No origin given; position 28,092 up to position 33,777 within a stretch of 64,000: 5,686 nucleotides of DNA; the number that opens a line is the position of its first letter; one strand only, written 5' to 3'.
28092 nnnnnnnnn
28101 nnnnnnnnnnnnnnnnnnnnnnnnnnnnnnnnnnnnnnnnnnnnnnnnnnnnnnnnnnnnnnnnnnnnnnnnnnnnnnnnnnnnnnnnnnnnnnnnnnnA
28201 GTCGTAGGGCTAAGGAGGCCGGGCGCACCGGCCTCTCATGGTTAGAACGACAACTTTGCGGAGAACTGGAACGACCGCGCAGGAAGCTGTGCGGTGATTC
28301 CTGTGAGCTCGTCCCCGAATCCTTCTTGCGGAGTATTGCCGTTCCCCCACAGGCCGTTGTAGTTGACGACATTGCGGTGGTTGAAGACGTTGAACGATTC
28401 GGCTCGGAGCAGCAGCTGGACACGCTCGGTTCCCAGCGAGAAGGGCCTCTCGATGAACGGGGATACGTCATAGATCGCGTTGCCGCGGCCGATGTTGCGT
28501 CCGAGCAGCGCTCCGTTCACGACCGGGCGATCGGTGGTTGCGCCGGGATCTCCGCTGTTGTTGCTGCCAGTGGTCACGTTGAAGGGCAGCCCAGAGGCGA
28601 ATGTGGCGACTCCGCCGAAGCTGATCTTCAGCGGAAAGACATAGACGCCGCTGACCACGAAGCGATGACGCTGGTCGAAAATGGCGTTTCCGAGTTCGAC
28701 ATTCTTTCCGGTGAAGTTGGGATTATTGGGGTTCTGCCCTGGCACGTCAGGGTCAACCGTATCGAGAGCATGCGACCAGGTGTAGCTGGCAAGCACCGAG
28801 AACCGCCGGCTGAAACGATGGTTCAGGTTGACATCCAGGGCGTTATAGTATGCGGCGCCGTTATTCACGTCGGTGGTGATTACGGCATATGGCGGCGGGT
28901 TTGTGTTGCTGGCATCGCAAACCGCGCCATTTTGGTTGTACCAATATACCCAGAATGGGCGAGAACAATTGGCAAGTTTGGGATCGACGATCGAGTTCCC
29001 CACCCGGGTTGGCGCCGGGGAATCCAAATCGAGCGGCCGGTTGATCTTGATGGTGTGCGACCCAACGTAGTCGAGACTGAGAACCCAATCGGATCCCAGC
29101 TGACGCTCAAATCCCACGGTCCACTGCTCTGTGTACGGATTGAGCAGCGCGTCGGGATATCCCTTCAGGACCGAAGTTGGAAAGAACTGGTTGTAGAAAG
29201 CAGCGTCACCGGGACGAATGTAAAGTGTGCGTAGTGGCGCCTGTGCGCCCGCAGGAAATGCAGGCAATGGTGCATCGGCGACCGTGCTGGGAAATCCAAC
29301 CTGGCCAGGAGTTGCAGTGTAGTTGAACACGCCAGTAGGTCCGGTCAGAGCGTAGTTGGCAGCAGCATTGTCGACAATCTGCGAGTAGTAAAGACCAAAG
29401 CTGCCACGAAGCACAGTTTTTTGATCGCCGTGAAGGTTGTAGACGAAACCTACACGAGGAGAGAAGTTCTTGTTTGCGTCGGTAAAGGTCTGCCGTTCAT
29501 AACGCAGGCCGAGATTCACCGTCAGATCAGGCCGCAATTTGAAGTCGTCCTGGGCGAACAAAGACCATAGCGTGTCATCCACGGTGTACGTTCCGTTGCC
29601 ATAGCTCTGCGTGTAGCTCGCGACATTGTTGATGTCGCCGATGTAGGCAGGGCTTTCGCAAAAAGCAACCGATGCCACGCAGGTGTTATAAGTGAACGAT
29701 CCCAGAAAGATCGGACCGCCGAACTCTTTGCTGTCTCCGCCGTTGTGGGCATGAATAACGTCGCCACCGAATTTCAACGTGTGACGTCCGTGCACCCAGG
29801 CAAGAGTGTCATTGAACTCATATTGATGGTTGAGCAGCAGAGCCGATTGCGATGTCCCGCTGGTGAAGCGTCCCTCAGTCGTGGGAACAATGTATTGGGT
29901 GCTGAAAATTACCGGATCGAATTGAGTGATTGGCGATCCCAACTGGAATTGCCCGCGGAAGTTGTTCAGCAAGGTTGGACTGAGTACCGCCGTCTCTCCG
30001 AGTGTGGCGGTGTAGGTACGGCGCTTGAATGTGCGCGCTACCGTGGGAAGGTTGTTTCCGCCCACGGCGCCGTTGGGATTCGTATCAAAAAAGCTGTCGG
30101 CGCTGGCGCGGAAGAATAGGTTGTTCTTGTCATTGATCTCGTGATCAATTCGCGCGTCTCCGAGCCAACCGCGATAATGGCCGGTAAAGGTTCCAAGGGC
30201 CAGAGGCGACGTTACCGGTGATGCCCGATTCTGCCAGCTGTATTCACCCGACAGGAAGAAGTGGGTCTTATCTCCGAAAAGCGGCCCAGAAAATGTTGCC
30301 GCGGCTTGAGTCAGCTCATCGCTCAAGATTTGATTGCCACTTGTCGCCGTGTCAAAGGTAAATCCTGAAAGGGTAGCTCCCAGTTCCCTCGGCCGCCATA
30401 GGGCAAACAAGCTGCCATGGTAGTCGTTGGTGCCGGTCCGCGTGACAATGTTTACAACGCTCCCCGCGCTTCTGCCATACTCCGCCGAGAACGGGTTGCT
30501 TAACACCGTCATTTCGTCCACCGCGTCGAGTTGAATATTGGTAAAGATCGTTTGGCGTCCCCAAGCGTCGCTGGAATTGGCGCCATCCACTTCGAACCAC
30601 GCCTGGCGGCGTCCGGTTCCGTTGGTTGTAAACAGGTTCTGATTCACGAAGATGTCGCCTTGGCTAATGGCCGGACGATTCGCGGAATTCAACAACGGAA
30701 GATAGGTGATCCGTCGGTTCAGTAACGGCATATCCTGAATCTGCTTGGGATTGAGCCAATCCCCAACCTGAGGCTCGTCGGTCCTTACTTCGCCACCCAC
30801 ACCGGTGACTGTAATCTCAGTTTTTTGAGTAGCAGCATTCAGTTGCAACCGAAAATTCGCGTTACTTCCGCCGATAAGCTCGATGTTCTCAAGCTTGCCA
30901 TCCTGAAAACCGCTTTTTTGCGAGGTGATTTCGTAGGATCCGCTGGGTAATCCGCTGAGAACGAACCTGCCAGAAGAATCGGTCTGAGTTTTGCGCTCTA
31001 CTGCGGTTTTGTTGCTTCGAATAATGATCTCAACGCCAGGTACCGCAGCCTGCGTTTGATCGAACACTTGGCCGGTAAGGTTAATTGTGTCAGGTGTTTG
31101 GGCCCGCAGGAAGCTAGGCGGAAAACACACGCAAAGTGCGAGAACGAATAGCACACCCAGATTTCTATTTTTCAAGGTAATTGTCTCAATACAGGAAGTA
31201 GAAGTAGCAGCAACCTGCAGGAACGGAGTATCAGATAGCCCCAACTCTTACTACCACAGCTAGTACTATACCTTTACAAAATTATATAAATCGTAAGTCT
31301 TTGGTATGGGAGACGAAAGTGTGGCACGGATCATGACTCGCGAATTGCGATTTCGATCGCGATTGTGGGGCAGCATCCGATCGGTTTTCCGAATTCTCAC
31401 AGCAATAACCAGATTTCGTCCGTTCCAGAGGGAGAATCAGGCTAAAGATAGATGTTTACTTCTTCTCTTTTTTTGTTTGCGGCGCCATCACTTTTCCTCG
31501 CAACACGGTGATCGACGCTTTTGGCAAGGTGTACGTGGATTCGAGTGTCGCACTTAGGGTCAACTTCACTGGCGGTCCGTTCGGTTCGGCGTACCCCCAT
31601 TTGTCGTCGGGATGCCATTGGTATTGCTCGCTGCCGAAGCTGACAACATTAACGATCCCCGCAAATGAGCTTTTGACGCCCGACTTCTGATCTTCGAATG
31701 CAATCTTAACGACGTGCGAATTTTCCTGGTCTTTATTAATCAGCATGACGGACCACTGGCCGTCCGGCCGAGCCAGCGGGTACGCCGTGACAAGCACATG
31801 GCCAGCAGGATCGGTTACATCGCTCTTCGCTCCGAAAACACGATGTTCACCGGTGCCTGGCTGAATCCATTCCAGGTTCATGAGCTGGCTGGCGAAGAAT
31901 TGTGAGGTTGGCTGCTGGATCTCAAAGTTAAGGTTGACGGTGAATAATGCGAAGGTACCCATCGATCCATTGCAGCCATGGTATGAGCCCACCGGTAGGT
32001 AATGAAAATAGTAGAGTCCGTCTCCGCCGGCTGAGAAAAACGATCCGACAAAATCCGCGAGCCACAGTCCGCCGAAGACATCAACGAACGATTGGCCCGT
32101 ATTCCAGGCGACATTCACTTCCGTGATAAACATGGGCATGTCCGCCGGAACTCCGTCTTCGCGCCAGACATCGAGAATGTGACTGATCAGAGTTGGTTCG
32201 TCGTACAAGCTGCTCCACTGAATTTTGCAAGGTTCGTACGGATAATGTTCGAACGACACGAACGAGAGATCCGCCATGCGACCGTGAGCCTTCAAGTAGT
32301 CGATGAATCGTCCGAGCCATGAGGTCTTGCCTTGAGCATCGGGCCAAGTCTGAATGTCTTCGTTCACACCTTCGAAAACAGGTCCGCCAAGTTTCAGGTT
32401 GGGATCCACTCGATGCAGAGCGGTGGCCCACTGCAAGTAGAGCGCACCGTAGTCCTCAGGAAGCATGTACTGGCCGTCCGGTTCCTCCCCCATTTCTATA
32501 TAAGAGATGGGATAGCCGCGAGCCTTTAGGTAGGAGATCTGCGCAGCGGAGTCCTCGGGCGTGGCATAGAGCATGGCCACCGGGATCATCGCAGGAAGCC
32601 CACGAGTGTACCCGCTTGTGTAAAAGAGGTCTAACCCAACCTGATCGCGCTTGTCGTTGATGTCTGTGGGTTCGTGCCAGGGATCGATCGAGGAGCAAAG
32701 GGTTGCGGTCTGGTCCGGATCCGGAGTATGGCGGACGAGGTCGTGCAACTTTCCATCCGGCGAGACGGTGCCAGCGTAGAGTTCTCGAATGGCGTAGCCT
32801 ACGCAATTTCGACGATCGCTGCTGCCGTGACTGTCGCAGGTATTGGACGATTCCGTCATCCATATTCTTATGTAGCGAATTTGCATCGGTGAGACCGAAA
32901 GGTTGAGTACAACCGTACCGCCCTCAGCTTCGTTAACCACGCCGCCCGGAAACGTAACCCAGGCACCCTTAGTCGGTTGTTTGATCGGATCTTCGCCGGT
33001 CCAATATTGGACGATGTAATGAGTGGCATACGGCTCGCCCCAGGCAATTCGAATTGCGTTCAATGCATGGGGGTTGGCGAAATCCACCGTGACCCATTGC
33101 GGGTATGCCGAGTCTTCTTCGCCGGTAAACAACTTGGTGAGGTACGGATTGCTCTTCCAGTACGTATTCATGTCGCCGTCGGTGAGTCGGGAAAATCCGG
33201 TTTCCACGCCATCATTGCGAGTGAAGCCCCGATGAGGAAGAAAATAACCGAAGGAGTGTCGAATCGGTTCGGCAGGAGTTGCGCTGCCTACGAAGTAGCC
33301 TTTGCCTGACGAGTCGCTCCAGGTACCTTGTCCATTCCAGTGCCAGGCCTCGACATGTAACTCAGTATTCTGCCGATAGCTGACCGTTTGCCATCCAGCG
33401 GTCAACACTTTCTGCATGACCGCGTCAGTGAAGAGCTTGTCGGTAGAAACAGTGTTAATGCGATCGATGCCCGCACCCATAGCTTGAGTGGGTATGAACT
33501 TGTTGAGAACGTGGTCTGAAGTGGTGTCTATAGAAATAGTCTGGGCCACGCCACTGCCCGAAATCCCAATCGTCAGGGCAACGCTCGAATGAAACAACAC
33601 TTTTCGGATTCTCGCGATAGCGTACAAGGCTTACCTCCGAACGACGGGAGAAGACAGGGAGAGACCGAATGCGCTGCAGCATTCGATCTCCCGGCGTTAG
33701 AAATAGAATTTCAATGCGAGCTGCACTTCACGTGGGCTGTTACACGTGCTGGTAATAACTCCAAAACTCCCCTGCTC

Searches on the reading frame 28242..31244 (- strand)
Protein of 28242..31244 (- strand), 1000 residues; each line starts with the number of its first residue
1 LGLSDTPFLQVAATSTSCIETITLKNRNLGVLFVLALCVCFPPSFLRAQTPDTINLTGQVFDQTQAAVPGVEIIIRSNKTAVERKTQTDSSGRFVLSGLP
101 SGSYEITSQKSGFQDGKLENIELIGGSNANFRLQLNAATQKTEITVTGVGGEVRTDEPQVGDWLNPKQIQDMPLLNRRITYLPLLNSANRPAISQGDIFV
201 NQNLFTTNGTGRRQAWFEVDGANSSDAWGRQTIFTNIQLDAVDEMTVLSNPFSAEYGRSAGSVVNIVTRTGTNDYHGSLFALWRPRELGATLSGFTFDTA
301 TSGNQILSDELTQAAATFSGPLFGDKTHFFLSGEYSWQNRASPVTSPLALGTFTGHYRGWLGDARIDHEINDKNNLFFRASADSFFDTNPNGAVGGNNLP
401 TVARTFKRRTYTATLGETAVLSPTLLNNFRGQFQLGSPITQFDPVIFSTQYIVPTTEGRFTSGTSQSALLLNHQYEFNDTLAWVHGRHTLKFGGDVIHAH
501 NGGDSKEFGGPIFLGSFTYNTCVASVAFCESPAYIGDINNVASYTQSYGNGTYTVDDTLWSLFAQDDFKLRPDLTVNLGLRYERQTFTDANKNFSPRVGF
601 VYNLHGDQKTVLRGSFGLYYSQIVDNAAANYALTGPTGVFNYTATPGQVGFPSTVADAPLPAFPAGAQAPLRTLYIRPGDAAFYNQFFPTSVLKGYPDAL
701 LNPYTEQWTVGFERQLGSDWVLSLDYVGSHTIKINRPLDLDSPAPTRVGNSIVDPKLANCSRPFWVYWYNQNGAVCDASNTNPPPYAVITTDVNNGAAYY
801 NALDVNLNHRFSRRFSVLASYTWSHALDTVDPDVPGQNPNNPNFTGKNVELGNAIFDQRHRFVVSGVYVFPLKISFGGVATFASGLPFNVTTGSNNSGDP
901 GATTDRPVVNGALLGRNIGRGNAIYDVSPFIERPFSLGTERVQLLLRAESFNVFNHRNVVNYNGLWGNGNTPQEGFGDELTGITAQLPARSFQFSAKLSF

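Call 6: search_protein_families(library=pfam, proteins=[window:28242-31244:-], max_evalue=0.001)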
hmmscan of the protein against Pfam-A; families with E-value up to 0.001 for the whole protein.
window:28242-31244:- (1000 aa): 5 families
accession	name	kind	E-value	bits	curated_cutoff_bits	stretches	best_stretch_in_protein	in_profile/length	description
PF25183.1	OMP_b-brl_4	-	1.9e-99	334.7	30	4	586-911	430-736/838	Outer membrane beta barrel domain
PF13620.12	CarboxypepD_reg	-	8.5e-16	58.5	32.3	1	56-135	2-81/82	Carboxypeptidase regulatory-like domain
PF13715.12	CarbopepD_reg_2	-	1.5e-08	35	32.2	1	56-141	1-82/88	CarboxypepD_reg-like domain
PF00593.30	TonB_dep_Rec_b-barrel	-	5.7e-05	23.6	27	0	427-901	22-404/436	TonB dependent receptor-like, beta-barrel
PF17210.9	SdrD_B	-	0.00018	22.1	29.7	1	61-110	17-66/112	SdrD B-like domain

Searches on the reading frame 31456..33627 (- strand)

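Call 72: search_protein_families(library=pfam, proteins=[window:31456-33627:-], max_evalue=0.00001)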
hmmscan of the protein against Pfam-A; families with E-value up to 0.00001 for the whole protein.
window:31456-33627:- (723 aa): 2 families
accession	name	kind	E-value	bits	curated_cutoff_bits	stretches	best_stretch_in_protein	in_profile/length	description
PF00754.31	F5_F8_type_C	-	1.8e-10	41.4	28.2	1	146-262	15-117/127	F5/8 type C domain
PF22633.2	F5_F8_type_C_2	-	2.8e-09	37.9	27.8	1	148-255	2-91/91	NedA-like, galactose-binding domain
